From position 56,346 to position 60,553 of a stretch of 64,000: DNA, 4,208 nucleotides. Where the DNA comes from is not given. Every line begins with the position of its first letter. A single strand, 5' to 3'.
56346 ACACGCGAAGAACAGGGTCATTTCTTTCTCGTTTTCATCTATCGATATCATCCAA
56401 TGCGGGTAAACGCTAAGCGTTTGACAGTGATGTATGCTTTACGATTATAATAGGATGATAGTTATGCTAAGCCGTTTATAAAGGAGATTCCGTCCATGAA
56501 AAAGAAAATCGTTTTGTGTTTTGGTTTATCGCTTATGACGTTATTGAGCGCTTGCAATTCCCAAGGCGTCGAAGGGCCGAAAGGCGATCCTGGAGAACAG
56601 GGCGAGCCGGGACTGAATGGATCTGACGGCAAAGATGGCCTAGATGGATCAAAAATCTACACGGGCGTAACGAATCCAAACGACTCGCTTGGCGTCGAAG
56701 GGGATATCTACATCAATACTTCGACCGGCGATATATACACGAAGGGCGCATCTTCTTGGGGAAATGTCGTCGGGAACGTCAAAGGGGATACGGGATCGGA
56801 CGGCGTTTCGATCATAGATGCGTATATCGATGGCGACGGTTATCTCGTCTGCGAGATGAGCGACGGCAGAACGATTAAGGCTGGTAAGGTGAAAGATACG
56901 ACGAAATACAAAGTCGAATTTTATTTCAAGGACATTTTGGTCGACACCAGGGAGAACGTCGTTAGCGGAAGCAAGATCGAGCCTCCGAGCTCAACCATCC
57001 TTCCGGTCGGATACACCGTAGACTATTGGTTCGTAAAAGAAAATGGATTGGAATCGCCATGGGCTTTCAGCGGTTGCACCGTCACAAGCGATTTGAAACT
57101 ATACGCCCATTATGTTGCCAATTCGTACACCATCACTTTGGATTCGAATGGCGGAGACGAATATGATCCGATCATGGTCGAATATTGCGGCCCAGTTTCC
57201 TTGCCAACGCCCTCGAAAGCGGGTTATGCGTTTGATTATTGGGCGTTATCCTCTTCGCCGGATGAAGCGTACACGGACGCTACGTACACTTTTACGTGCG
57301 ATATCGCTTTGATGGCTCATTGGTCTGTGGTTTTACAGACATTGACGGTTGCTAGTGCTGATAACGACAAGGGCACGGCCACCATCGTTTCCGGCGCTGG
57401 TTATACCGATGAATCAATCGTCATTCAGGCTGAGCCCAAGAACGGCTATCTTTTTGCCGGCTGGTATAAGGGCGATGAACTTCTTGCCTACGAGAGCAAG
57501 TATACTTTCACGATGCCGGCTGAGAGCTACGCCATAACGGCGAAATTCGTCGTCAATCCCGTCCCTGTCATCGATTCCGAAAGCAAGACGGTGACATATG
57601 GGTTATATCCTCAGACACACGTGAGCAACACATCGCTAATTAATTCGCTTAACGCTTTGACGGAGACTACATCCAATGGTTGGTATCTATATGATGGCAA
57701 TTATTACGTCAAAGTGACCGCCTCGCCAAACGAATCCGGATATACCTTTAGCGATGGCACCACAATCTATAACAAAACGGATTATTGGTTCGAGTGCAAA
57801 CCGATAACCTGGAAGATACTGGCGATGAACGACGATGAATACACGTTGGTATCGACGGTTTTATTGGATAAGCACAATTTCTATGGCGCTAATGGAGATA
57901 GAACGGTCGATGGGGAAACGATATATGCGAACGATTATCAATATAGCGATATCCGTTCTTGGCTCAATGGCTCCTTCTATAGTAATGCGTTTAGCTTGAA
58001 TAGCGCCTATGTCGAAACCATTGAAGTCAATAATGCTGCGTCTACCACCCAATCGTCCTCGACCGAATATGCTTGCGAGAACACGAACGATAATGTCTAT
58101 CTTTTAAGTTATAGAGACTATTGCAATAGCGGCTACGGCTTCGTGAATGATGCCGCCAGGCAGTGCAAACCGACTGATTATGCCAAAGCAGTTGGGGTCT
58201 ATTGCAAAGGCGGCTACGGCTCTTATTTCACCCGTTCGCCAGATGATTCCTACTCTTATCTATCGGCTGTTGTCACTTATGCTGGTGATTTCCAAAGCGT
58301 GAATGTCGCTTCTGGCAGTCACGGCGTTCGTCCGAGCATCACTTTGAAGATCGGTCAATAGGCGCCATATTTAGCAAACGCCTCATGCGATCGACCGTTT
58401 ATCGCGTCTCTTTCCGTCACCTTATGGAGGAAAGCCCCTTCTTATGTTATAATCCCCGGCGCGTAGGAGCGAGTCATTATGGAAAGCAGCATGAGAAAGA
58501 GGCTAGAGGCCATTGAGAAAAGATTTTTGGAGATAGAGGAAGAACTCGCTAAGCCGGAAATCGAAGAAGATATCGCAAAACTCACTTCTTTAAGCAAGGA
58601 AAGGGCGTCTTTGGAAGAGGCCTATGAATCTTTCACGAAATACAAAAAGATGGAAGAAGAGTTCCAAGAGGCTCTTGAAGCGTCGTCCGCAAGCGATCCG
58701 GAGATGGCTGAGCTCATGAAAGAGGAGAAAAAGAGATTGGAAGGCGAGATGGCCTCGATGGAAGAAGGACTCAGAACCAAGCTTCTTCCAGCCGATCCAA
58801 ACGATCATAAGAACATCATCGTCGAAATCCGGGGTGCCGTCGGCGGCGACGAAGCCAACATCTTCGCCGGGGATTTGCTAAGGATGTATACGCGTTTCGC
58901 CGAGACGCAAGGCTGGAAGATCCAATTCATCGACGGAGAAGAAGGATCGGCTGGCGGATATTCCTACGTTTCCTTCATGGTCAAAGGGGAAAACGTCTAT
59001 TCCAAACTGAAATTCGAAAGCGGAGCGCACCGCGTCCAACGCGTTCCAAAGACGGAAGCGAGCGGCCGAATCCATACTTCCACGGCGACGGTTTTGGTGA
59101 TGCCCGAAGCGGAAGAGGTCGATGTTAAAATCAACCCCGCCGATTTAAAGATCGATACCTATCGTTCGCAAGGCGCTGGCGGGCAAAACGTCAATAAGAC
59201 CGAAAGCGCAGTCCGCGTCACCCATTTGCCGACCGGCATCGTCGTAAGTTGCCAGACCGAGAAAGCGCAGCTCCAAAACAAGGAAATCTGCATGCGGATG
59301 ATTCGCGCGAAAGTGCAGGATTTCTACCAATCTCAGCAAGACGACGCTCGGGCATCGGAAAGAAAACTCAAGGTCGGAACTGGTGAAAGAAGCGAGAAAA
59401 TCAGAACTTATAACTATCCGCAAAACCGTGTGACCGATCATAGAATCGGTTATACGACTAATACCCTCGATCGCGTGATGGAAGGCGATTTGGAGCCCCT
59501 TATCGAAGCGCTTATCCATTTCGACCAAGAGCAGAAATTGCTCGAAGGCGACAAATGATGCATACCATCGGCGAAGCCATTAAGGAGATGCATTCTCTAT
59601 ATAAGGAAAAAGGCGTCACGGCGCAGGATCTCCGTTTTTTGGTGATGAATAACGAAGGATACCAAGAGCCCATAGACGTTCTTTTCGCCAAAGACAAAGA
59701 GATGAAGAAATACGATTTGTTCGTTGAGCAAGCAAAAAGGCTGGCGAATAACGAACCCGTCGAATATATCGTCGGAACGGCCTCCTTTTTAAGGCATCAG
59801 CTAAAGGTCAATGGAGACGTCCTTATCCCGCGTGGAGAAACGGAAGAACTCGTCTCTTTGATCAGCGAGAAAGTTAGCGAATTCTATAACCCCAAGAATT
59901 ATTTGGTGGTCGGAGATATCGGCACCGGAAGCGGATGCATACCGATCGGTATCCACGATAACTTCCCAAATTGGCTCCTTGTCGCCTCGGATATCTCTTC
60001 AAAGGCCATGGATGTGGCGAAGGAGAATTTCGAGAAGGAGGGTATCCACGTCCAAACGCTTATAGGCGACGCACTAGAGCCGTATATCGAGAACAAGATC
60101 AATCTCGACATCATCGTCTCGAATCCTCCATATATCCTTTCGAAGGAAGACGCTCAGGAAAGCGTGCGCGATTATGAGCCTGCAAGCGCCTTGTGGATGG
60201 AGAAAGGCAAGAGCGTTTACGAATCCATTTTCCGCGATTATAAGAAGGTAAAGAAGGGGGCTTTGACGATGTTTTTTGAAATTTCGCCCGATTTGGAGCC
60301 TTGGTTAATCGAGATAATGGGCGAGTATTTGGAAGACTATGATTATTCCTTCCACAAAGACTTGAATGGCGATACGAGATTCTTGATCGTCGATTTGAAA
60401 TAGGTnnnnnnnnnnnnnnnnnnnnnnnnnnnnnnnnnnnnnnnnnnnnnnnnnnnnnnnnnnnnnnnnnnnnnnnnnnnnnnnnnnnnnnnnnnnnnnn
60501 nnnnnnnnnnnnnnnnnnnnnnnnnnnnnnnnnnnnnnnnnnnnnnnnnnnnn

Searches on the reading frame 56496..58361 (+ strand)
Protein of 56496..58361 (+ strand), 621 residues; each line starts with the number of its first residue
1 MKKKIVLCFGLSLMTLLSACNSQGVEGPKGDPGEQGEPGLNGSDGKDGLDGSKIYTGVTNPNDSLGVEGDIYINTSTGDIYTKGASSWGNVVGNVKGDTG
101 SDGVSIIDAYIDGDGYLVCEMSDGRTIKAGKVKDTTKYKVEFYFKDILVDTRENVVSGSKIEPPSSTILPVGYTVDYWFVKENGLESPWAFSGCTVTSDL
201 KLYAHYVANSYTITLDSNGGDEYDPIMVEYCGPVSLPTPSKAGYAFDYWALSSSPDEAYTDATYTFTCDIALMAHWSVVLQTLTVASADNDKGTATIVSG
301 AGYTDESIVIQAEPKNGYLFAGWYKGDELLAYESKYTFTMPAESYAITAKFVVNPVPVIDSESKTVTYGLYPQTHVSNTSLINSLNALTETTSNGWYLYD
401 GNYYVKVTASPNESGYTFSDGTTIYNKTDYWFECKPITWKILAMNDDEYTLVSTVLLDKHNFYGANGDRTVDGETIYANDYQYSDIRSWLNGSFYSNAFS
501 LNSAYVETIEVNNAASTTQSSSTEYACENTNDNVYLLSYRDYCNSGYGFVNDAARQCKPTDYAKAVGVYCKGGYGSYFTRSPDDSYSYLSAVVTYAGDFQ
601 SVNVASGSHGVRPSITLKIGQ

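Call 76: search_protein_families(library=pfam, proteins=[window:56496-58361:+], max_evalue=0.00001)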
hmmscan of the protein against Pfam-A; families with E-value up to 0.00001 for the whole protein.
window:56496-58361:+ (621 aa): 3 families
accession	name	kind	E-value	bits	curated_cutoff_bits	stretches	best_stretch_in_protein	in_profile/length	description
PF09479.16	Flg_new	-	3.2e-20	72.4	27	1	211-275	1-65/65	Listeria-Bacteroides repeat domain (List_Bact_rpt)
PF19789.6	DUF6273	-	1.1e-18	68.1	23.5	1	460-618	14-171/172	Domain of unknown function (DUF6273)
PF18998.6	Flg_new_2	-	1.2e-11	44.8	23.6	1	284-354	2-72/73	Divergent InlB B-repeat domain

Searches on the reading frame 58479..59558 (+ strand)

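Call 76: search_protein_families(library=pfam, proteins=[window:58479-59558:+], max_evalue=0.00001)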
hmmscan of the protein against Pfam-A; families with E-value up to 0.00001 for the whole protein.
window:58479-59558:+ (359 aa): 2 families
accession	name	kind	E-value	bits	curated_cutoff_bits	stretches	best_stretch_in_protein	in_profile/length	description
PF03462.23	PCRF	-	3.1e-69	233.1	24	1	12-205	1-194/194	PCRF domain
PF00472.26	RF-1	-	1.2e-41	141.7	35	1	212-322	1-116/116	RF-1 domain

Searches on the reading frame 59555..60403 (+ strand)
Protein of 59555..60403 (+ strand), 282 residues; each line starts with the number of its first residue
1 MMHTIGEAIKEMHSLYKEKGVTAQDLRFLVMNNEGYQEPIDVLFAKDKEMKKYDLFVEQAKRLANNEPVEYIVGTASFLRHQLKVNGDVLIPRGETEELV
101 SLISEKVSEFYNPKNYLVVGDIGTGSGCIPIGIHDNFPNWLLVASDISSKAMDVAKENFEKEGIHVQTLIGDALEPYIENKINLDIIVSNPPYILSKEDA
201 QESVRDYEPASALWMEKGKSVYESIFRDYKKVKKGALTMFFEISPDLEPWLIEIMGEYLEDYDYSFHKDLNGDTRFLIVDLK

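Call 76: search_protein_families(library=pfam, proteins=[window:59555-60403:+], max_evalue=0.00001)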
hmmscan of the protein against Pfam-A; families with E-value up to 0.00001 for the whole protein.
window:59555-60403:+ (282 aa): 4 families
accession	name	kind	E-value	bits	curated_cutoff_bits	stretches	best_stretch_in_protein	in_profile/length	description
PF05175.20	MTS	-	2.9e-10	40.5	23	1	119-198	35-113/170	Methyltransferase small domain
PF13649.12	Methyltransf_25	-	7.6e-08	33.4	27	1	121-203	3-85/97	Methyltransferase domain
PF07669.17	Eco57I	-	5.5e-06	27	25.3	0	155-218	55-94/171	Eco57I restriction-modification methylase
PF06325.19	PrmA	-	7.8e-06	26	22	0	118-190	165-233/296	Ribosomal protein L11 methyltransferase (PrmA)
